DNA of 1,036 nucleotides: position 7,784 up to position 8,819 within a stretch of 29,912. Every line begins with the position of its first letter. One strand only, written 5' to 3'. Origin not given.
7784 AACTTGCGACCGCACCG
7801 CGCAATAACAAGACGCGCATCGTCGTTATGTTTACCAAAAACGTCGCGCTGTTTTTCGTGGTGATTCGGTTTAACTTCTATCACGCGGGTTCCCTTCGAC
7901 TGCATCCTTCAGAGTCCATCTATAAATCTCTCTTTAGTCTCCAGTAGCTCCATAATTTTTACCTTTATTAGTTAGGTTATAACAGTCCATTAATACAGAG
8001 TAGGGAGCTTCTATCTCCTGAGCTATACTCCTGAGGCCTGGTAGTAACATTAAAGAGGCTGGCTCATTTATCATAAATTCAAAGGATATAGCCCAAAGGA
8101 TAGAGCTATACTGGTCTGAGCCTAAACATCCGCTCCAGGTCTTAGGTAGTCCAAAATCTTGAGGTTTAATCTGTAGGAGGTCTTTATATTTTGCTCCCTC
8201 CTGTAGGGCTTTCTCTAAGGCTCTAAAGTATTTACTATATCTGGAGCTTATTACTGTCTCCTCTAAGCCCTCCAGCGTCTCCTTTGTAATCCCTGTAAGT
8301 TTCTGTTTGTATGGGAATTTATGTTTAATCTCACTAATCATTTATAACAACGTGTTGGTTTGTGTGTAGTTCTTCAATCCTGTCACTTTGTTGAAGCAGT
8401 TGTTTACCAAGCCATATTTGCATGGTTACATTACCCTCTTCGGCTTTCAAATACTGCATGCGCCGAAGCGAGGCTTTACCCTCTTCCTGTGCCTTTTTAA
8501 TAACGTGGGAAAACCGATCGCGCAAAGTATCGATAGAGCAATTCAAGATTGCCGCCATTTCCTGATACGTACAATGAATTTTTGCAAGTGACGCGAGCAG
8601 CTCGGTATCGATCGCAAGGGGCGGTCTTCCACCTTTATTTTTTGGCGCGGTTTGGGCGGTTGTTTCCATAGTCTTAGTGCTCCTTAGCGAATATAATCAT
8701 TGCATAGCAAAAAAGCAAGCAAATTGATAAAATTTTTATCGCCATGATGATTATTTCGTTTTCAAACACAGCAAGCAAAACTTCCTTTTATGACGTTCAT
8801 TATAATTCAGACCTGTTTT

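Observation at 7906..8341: CpG-depleted, AGA-using foreign gene inserted exactly between the small and large terminase genes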

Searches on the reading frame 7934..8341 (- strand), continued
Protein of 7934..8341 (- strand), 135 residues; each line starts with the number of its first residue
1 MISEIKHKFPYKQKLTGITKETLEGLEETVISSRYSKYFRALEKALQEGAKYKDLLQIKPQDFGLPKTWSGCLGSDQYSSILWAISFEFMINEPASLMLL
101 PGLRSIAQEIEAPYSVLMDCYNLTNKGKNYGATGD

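Call 77: search_solved_structures(query=A5, max_evalue=10)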
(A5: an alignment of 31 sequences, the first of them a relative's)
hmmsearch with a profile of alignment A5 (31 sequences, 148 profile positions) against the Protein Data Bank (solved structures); distinct sequences matched with E-value up to 10: 2.
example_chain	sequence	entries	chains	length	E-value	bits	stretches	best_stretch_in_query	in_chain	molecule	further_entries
3i47_A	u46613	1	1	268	0.048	17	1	90-133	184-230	Enoyl CoA hydratase/isomerase (Crotonase)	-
1nr3_A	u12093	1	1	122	0.41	14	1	13-125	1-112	DNA-binding protein tfx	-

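Call 83: predict_structure(alignment_id=A5)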
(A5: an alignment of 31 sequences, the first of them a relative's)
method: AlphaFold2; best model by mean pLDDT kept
length: 148 residues; sequences in the alignment: 31
mean_pLDDT: 73.3   pTM: 0.38
mean pLDDT of the five models: 73.3, 69.1, 68.8, 66.8, 65.5
residues with pLDDT >= 90: 8; 70-90: 100; 50-70: 25; < 50: 15
segments of 3 or more residues with pLDDT < 50: 134-148
pLDDT, mean of each block of 10 residues (from residue 1): 75 87 90 89 81 73 74 75 75 81 77 69 60 47 39
secondary structure, 60 per line:
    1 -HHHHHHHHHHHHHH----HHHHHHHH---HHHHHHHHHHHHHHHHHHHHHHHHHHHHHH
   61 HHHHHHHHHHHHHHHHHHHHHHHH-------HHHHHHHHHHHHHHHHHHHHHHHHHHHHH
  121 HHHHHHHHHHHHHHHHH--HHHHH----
elements in order: H2-15 H20-27 H31-84 H92-137 H140-144

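Call 85: fold_search(model_id=the predicted structure, library=pdb)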
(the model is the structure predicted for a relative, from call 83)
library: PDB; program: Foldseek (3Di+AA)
matches with E <= 10: 591; with E <= 0.001: 0
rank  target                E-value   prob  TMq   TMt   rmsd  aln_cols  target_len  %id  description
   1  2r0q_C                3.3e-01  0.99  0.23  0.18   0.7        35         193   28  Crystal structure of a serine recombinase- DNA regulatory complex (released 2008-04-01)
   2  2r0q_D                3.8e-01  0.99  0.23  0.18   0.7        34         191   29  Crystal structure of a serine recombinase- DNA regulatory complex (released 2008-04-01)
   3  4ldz_B                5.3e-01  0.95  0.26  0.21   1.9        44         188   27  Crystal structure of the full-length response regulator DesR in the active state (released 2014-07-16)
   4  4x6g_D                5.7e-01  0.90  0.26  0.13   1.7        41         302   29  Full-length OxyR C199D from pseudomonas aeruginosa (released 2015-04-29)
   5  4ldz_A                7.5e-01  0.90  0.31  0.24   2.3        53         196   23  Crystal structure of the full-length response regulator DesR in the active state (released 2014-07-16)
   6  4x6g_H                8.0e-01  0.84  0.25  0.13   1.7        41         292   29  Full-length OxyR C199D from pseudomonas aeruginosa (released 2015-04-29)
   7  8hnp_A                8.6e-01  0.94  0.29  0.30   1.2        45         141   22  Archaeal transcription factor Mutant (released 2023-09-13)
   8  8hno_A                8.6e-01  0.93  0.29  0.31   1.3        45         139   22  Archaeal transcription factor Wild type (released 2023-09-13)
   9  8hnp_B                9.2e-01  0.93  0.29  0.31   1.2        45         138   22  Archaeal transcription factor Mutant (released 2023-09-13)
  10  6zj2_M                9.2e-01  0.91  0.26  0.22   1.1        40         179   22  Structure of RcsB from Salmonella enterica serovar Typhimurium bound to promoter rprA in the presence of phosphomimeti (released 2021-02-17)
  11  7vim_A                9.8e-01  0.92  0.31  0.70   1.0        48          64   23  The C-terminal DNA binding domain of EsrB from Edwardsiella piscicida (released 2022-09-28)
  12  4zmr_A                9.8e-01  0.92  0.26  0.19   1.1        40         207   20  Structural characterization of the full-length response regulator spr1814 in complex with a phosphate analogue reveals (released 2016-04-27)
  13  4kmf_A                9.8e-01  0.77  0.25  0.53   2.2        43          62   30  Crystal structure of Zalpha domain from Carassius auratus PKZ in complex with Z-DNA (released 2013-07-03)
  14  2x48_A                1.1e+00  0.94  0.23  0.62   0.7        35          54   20  ORF 55 from Sulfolobus islandicus rudivirus 1 (released 2010-07-21)
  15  7vim_B                1.1e+00  0.92  0.32  0.68   1.0        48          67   23  The C-terminal DNA binding domain of EsrB from Edwardsiella piscicida (released 2022-09-28)
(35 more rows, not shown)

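Call 93: find_encoding_contigs(protein=P0319, flank=8000, max_places=4)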
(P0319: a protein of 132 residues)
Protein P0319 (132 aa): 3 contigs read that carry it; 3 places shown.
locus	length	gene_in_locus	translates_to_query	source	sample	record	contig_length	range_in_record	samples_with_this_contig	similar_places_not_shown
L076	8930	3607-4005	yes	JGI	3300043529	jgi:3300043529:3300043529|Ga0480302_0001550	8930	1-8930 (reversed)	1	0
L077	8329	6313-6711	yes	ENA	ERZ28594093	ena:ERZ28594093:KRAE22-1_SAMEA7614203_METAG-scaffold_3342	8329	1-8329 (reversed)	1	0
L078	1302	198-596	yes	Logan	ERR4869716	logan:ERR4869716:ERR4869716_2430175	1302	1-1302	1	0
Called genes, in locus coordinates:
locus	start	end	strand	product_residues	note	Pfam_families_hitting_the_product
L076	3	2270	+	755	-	?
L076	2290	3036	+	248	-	PF00142:Fer4_NifH (weak), PF01656:CbiA, PF02374:ArsA_ATPase (weak), PF06564:CBP_BcsQ, PF09140:MipZ, PF10609:ParA, PF13614:AAA_31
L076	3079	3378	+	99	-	-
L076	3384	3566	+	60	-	PF12728:HTH_17, PF00376:MerR (weak)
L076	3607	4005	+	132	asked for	-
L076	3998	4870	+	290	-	-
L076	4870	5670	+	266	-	-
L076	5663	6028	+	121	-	-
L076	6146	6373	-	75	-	-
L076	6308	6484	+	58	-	-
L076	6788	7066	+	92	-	-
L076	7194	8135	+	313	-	PF00589:Phage_integrase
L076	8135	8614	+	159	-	-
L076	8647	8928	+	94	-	?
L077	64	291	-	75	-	-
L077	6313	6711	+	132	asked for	-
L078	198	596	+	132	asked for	-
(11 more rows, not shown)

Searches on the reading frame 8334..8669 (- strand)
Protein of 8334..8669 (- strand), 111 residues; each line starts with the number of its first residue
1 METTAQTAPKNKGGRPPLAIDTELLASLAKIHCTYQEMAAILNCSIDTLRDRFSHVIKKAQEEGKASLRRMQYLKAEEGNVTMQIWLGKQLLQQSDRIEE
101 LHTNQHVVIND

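Call 6: search_protein_families(library=pfam, proteins=[window:8334-8669:-], max_evalue=1)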
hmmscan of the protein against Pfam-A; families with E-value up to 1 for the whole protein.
window:8334-8669:- (111 aa): 5 families
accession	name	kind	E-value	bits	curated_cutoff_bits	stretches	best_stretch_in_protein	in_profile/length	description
PF13518.12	HTH_28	-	0.055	14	25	1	28-51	9-31/52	Helix-turn-helix domain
PF13542.12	HTH_Tnp_ISL3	-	0.064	13.2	27.4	1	31-56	25-50/51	Helix-turn-helix domain of transposase family ISL3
PF24554.1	DUF7603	-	0.13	13.4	27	1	48-75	75-102/110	Domain of unknown function (DUF7603)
PF16365.12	EutK_C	-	0.14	12.6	27.5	1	23-52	3-34/52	Ethanolamine utilization protein EutK C-terminus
PF20432.4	Xre-like-HTH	-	0.16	12.7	25.8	1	29-51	20-42/63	Antitoxin Xre-like helix-turn-helix domain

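Call 7: search_protein_families(library=phrogs, proteins=[window:8334-8669:-], max_evalue=1)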
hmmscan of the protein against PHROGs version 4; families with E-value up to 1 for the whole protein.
window:8334-8669:- (111 aa): 8 families
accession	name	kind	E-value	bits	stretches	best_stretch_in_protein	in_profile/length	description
phrog_309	-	head and packaging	8.9e-05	23.6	1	2-103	121-259/319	terminase small subunit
phrog_16946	-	unknown function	0.0047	18.3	1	4-53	7-56/145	-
phrog_664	-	DNA, RNA and nucleotide metabolism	0.0088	16.9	1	23-81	91-151/210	DNA binding protein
phrog_29433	-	unknown function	0.031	15.2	1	23-92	30-99/132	-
phrog_1740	-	transcription regulation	0.033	13.7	1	33-63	185-215/567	RNA polymerase sigma factor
phrog_27512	-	unknown function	0.09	13.9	1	21-77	29-81/139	-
phrog_12540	-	unknown function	0.11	13.6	1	21-91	28-101/153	-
phrog_29663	-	unknown function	0.24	13.1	1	70-110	30-70/106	-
